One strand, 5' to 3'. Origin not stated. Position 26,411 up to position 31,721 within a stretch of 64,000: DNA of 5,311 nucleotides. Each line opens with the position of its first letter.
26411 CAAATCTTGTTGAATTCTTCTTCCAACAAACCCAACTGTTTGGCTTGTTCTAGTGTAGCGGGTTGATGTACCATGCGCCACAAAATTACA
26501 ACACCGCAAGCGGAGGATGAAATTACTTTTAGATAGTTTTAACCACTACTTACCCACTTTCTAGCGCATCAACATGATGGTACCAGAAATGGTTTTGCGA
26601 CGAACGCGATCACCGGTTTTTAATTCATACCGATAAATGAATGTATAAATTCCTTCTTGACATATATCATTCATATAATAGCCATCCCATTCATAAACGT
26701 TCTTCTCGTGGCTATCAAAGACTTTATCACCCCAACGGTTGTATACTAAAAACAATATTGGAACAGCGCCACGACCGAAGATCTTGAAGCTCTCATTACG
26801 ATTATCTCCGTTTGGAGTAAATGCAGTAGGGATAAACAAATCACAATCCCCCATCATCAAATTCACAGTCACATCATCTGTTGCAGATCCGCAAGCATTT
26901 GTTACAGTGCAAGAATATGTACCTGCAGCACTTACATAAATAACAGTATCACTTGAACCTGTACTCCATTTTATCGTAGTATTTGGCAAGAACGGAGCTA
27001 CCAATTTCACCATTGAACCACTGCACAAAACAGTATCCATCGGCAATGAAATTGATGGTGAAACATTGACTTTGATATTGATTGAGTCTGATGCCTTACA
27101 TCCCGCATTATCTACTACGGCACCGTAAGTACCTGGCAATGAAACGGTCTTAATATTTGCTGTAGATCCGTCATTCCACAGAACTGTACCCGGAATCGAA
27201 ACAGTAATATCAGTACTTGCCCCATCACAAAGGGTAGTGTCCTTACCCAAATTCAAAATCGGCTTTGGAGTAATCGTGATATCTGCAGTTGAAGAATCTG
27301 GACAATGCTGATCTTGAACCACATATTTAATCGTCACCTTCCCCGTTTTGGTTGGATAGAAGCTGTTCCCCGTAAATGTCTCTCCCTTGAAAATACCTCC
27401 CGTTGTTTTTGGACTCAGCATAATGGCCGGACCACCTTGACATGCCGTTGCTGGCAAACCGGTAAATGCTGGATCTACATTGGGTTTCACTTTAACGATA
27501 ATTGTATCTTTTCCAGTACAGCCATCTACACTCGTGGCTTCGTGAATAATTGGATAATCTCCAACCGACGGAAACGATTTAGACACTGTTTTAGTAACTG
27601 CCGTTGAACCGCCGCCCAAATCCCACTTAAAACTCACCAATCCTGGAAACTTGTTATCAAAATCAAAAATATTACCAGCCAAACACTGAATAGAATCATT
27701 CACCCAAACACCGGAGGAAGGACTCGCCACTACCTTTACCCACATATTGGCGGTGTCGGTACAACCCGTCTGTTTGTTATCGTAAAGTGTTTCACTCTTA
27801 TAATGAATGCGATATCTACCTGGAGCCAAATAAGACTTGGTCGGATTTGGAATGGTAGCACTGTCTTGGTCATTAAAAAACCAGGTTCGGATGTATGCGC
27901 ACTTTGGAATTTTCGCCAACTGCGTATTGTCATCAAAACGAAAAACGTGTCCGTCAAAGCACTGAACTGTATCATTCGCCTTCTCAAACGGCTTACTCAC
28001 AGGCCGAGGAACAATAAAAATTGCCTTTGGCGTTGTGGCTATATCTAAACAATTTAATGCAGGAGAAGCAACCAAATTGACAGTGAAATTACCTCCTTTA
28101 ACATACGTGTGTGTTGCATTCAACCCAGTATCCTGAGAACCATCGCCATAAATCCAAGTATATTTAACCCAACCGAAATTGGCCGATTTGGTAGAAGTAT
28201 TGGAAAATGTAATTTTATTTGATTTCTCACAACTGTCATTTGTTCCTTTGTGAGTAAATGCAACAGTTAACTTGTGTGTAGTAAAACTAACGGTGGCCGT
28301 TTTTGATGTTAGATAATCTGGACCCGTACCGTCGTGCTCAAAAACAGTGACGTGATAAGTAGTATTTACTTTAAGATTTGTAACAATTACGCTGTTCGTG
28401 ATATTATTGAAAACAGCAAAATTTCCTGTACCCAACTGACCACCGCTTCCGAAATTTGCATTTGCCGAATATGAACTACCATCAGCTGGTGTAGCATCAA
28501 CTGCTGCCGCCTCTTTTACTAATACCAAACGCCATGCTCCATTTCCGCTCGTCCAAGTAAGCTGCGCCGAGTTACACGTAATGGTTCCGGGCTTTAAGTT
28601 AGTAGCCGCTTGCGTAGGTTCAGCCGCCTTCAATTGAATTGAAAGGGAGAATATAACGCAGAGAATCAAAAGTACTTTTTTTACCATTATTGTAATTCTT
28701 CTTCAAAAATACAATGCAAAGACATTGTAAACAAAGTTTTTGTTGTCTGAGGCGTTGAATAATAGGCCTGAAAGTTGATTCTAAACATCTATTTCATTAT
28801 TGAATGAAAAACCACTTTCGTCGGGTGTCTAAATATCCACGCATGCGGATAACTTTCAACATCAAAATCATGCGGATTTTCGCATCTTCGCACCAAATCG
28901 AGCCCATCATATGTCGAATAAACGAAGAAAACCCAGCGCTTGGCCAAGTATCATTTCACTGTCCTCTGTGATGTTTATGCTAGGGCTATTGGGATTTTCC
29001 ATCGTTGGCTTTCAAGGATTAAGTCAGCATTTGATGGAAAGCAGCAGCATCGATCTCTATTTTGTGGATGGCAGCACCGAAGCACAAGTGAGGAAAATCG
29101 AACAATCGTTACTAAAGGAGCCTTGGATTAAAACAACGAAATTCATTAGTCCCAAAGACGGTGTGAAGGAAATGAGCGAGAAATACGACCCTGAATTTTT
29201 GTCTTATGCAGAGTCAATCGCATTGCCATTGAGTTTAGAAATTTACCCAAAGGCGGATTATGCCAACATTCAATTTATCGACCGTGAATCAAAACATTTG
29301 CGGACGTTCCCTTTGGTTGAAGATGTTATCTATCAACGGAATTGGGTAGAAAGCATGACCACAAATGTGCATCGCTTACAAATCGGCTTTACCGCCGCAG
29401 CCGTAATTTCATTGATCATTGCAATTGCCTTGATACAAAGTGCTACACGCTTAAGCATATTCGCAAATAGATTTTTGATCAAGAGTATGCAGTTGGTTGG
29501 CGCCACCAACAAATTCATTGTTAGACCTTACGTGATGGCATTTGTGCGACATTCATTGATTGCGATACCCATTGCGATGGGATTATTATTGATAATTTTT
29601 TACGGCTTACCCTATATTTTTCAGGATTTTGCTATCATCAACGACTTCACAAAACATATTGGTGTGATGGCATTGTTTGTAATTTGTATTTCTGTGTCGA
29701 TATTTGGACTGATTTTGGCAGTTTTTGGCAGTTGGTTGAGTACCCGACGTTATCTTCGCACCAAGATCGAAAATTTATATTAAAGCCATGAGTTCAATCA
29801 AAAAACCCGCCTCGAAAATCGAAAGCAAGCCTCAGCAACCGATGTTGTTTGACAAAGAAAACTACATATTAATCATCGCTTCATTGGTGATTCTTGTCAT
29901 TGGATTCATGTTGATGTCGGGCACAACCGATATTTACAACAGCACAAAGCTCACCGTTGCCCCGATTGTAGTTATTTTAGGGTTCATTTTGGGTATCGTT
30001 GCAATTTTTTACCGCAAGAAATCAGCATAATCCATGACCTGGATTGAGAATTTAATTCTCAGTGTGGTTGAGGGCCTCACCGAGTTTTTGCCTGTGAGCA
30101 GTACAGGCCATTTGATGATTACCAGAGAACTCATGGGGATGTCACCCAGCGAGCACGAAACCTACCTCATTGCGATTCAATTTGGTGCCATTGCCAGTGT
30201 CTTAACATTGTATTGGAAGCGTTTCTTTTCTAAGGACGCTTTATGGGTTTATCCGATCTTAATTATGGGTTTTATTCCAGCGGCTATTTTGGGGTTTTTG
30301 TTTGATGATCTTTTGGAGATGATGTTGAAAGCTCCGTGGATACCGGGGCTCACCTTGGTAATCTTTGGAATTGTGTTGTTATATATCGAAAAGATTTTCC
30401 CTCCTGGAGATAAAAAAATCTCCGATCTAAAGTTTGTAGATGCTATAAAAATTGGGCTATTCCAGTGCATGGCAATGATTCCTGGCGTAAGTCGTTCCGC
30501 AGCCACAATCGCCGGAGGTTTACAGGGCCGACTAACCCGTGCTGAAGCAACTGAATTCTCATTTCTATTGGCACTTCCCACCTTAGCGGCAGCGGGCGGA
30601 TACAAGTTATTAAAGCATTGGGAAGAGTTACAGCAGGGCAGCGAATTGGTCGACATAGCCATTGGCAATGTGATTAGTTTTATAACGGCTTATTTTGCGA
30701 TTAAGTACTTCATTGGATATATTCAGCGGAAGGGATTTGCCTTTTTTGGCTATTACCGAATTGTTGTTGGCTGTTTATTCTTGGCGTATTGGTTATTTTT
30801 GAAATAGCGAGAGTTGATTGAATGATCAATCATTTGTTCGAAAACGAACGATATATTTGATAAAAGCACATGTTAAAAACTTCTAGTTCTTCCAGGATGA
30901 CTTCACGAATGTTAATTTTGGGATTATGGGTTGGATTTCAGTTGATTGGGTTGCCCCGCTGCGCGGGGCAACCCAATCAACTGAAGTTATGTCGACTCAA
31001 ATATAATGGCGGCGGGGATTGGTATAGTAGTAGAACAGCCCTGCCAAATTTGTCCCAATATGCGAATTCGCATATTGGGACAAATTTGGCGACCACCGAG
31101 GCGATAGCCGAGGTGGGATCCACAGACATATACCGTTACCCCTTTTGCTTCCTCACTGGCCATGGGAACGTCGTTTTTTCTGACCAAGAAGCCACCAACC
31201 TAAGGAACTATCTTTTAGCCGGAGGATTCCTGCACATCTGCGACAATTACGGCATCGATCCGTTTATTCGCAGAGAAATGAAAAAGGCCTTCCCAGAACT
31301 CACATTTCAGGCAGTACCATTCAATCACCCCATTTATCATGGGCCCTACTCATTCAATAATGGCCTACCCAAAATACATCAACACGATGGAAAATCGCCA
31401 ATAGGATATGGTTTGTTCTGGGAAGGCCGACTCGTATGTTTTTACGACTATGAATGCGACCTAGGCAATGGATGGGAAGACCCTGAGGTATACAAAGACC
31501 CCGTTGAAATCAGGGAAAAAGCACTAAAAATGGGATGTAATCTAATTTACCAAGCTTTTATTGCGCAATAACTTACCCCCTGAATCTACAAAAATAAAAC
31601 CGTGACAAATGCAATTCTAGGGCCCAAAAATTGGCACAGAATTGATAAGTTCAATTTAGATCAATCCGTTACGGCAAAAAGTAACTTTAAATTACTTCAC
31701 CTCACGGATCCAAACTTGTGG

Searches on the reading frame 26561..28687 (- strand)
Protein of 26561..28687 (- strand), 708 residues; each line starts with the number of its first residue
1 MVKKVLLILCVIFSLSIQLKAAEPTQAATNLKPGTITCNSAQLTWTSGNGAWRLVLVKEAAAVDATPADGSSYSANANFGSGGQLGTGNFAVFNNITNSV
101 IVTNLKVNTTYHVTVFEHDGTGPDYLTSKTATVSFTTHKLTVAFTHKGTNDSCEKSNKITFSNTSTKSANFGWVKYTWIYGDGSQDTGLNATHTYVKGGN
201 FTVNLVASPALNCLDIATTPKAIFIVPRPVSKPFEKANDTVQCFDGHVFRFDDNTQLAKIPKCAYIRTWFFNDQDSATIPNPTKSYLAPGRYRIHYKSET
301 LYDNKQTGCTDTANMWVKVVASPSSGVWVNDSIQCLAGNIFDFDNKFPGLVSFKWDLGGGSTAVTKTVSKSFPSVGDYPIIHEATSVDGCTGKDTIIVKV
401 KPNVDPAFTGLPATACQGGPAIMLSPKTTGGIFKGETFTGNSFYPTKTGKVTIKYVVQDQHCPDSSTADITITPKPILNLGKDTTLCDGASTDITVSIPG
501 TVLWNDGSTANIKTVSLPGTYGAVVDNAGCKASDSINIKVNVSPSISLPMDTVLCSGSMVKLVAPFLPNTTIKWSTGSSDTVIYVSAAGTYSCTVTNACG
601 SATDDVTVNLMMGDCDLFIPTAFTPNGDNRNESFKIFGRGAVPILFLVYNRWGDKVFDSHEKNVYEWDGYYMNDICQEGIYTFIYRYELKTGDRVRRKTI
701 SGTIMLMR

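Call 8: search_protein_families(library=pfam, proteins=[window:26561-28687:-], max_evalue=0.0001)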
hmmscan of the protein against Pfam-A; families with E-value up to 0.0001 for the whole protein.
window:26561-28687:- (708 aa): 3 families
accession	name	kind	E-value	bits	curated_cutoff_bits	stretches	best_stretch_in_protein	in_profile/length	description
PF18911.6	PKD_4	-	3.7e-19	69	27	1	148-208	9-69/85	PKD domain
PF00801.26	PKD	-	2.5e-13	50.2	23.5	1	174-209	30-67/80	PKD domain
PF13585.12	CHU_C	-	1.2e-12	48.2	27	1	619-690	3-73/86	CHU_C Type IX secretion signal domain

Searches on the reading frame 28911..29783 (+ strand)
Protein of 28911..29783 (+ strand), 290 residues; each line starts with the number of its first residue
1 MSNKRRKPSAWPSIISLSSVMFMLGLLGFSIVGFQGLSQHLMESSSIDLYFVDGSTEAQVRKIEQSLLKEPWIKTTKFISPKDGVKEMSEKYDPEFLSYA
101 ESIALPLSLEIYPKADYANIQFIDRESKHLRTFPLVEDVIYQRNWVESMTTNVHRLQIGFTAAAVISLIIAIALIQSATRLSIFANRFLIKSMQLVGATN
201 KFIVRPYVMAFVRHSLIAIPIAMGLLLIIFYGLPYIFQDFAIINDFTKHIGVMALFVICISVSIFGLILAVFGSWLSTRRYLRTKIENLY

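Call 8: search_protein_families(library=pfam, proteins=[window:28911-29783:+], max_evalue=0.0001)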
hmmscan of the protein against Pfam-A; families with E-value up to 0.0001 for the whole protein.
window:28911-29783:+ (290 aa): 2 families
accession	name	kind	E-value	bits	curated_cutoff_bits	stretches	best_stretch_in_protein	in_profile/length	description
PF18075.7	FtsX_ECD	-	1.5e-09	38.7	23.5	1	47-139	3-96/96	FtsX extracellular domain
PF02687.27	FtsX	-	5.9e-07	30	25.5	1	162-285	2-119/120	FtsX-like permease C-terminal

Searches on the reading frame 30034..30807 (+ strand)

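Call 8: search_protein_families(library=pfam, proteins=[window:30034-30807:+], max_evalue=0.0001)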
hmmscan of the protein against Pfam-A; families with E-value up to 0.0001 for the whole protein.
window:30034-30807:+ (257 aa): 1 family
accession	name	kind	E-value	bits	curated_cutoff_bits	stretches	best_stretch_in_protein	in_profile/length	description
PF02673.24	BacA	-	2e-74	251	33.4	1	7-247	2-256/257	Bacitracin resistance protein BacA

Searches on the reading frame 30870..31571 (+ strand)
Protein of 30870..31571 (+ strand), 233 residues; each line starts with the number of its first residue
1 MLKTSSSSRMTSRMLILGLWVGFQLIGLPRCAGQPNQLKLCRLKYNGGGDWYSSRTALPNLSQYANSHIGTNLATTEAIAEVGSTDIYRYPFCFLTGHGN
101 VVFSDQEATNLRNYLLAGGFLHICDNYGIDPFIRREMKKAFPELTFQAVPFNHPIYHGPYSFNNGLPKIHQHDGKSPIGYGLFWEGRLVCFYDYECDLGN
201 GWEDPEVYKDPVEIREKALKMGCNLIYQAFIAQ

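Call 8: search_protein_families(library=pfam, proteins=[window:30870-31571:+], max_evalue=0.0001)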
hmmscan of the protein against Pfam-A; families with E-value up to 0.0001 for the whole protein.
window:30870-31571:+ (233 aa): 1 family
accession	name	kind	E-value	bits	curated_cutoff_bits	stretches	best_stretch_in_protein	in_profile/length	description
PF13709.12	DUF4159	-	3.6e-62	209.9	25.9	1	40-228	2-200/202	Domain of unknown function (DUF4159)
